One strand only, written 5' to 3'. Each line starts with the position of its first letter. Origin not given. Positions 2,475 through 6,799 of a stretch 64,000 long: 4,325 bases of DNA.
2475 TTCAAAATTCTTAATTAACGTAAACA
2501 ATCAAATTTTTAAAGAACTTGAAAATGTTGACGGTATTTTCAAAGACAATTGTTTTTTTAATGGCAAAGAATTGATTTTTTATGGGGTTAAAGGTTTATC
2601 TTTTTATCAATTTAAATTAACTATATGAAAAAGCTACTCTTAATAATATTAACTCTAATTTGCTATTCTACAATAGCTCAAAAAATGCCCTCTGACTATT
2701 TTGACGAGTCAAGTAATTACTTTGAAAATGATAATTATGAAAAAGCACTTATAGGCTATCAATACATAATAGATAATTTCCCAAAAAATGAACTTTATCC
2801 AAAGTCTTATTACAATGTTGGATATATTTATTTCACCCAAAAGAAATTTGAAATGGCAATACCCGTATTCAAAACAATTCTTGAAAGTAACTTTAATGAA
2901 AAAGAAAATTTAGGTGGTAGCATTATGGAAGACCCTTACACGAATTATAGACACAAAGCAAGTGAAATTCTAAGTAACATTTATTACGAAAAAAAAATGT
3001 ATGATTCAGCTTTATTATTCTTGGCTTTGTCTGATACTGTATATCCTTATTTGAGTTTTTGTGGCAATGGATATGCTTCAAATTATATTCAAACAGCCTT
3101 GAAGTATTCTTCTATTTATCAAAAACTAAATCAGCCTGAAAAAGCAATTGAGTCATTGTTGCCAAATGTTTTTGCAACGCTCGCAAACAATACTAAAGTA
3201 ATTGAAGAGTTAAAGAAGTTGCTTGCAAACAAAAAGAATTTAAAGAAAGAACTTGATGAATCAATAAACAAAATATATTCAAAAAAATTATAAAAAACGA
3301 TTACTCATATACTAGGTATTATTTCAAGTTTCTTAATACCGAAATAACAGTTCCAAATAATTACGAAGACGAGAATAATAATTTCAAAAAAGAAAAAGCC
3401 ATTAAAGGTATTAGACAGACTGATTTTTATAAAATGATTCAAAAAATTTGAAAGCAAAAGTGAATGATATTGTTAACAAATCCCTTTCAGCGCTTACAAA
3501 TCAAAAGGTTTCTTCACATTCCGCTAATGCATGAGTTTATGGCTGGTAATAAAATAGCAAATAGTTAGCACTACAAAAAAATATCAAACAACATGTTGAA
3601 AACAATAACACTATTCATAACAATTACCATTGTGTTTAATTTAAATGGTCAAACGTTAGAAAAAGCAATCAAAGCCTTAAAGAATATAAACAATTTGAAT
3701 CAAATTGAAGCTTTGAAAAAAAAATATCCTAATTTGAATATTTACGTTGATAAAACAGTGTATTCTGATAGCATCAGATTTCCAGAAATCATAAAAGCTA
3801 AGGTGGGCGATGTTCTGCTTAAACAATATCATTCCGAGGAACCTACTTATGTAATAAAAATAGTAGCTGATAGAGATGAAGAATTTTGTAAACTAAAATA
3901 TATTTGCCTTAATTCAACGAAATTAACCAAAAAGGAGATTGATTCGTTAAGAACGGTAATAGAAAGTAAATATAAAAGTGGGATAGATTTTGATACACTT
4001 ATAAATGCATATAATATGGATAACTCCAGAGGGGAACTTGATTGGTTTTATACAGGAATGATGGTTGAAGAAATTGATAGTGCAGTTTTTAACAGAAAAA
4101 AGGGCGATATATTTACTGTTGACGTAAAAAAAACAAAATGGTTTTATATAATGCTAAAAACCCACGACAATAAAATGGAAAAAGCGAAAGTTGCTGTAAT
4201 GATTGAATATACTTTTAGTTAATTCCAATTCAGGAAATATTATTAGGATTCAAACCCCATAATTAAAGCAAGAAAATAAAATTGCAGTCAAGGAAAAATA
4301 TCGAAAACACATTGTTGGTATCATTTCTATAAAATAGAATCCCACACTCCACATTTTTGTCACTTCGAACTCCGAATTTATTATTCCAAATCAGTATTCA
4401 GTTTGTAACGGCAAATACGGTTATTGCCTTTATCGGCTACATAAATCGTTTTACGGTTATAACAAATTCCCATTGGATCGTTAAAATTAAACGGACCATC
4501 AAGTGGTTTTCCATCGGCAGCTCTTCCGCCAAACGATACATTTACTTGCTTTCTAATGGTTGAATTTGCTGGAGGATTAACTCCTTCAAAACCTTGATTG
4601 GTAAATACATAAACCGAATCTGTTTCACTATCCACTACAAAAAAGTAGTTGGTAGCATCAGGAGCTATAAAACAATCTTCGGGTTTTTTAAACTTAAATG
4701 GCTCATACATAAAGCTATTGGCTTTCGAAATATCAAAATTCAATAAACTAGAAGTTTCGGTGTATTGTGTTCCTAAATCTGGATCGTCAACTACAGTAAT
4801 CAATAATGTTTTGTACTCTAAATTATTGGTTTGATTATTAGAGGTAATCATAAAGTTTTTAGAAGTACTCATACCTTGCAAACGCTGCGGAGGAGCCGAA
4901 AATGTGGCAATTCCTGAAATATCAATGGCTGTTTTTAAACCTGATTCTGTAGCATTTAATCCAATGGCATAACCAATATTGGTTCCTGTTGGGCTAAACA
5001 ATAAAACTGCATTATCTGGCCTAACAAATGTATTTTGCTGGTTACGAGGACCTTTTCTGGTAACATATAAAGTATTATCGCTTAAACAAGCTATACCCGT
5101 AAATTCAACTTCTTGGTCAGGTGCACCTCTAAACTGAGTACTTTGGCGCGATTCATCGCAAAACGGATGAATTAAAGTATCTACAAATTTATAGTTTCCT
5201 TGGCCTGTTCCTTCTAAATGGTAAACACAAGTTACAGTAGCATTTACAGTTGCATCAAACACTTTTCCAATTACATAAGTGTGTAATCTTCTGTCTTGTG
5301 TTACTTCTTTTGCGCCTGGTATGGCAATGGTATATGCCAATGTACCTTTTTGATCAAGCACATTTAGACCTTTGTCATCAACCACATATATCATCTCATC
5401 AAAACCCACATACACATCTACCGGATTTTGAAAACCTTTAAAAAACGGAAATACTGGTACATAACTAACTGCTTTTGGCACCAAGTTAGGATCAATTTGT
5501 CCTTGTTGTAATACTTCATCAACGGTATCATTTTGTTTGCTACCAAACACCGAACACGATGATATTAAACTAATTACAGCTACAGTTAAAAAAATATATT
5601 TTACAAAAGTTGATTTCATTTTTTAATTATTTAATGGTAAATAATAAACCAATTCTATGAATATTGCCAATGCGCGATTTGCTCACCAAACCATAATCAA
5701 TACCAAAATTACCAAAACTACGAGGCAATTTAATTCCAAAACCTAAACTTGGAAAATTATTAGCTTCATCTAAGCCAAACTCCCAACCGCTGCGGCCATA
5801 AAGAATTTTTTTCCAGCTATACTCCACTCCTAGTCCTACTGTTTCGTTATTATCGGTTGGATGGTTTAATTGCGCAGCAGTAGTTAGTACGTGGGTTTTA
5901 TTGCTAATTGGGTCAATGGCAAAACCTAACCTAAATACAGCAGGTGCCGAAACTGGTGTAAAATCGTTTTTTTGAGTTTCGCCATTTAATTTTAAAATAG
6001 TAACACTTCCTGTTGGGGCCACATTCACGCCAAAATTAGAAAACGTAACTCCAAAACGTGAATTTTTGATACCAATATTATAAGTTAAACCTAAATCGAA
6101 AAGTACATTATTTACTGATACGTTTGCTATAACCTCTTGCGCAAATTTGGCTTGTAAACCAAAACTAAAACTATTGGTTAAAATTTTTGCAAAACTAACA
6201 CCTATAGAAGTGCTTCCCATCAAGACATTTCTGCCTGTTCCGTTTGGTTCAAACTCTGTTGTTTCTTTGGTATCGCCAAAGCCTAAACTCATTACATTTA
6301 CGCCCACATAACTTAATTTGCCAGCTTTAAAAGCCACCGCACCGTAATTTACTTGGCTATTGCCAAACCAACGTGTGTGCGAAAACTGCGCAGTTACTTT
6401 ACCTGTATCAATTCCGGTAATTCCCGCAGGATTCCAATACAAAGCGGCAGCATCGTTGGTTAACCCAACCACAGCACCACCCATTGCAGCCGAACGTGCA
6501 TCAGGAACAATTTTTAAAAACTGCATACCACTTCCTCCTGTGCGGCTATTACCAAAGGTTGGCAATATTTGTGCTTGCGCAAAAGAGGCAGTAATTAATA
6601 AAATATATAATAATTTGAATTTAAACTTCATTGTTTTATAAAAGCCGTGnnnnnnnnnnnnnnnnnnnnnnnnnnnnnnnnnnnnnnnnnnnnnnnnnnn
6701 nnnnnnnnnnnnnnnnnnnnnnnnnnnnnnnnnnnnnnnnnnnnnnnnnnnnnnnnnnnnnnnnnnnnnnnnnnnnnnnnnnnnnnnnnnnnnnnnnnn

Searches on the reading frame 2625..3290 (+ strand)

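Call 59: search_protein_families(library=pfam, proteins=[window:2625-3290:+], max_evalue=0.01)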
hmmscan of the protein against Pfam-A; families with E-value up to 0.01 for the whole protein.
window:2625-3290:+ (222 aa): 5 families
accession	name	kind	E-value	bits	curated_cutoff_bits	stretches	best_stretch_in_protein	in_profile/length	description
PF07719.23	TPR_2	-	7.4e-11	41.7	27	0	59-87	1-29/34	Tetratricopeptide repeat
PF00515.34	TPR_1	-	1.4e-10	41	27.8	1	59-87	1-29/34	Tetratricopeptide repeat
PF13181.12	TPR_8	-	2.8e-10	40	25.7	1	60-90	2-32/34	Tetratricopeptide repeat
PF13174.12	TPR_6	-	2.5e-06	28.2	26.3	0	31-54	9-32/33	Tetratricopeptide repeat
PF13424.12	TPR_12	-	0.00013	22.5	30.1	0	32-87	13-73/77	Tetratricopeptide repeat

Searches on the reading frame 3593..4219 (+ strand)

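Call 59: search_protein_families(library=pfam, proteins=[window:3593-4219:+], max_evalue=0.01)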
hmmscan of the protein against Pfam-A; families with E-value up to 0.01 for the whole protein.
window:3593-4219:+ (209 aa): 2 families
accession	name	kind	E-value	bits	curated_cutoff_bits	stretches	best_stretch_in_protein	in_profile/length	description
PF13616.12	Rotamase_3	-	1.3e-07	32.6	22.5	1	90-186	6-109/116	PPIC-type PPIASE domain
PF00639.27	Rotamase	-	2.7e-05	25.5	21.7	1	108-190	10-95/97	PPIC-type PPIASE domain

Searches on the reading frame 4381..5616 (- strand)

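Call 7: search_protein_families(library=pfam, proteins=[window:4381-5616:-], max_evalue=1)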
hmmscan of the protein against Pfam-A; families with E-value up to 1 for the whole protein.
window:4381-5616:- (411 aa): 2 families
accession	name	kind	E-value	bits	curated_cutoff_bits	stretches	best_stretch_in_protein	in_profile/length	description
PF01436.27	NHL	-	0.00028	21.2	20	1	378-404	1-28/28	NHL repeat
PF02268.21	TFIIA_gamma_N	-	0.11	13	33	1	22-48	8-34/47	Transcription initiation factor IIA, gamma subunit, helical domain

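Call 8: search_protein_families(library=ncbifam, proteins=[window:4381-5616:-], max_evalue=1)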
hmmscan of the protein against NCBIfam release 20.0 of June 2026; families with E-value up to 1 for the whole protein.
window:4381-5616:- (411 aa): 0 families

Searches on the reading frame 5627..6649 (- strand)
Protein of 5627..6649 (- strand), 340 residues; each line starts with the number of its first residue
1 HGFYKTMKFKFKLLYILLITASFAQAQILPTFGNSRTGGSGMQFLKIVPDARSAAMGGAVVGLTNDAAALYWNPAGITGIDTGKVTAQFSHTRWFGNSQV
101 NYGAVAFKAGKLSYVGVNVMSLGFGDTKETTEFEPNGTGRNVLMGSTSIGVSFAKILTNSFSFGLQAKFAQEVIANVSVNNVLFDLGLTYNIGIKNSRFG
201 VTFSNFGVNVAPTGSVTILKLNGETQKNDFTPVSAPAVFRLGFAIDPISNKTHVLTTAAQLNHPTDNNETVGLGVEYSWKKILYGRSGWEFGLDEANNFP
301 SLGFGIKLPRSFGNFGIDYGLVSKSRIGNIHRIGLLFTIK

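Call 7: search_protein_families(library=pfam, proteins=[window:5627-6649:-], max_evalue=1)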
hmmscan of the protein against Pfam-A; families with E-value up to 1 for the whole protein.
window:5627-6649:- (340 aa): 2 families
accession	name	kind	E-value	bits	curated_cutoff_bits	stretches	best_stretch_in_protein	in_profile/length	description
PF19572.5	PorV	-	0.00031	20.8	27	1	36-165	7-137/243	Type IX secretion system protein PorV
PF03349.22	Toluene_X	-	0.015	14.3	29.7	1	54-92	25-62/421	Outer membrane protein transport protein (OMPP1/FadL/TodX)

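Call 8: search_protein_families(library=ncbifam, proteins=[window:5627-6649:-], max_evalue=1)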
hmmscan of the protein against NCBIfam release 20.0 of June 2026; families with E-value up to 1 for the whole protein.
window:5627-6649:- (340 aa): 4 families
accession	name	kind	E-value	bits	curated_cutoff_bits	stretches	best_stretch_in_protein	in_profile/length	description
NF033709.1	PorV_fam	subfamily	6.8e-49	167.2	90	1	40-338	2-325/326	PorV/PorQ family protein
NF033711.1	T9SS_PorQ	equivalog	1.1e-17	64.1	220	1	31-210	17-191/335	type IX secretion system protein PorQ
NF033710.1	T9SS_OM_PorV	equivalog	1.4e-16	60.7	250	1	18-262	7-246/367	type IX secretion system outer membrane channel protein PorV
NF052325.1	PorVQ2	equivalog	9.1e-15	54.4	325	1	42-169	27-162/354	putative type IX sorting system protein PorV2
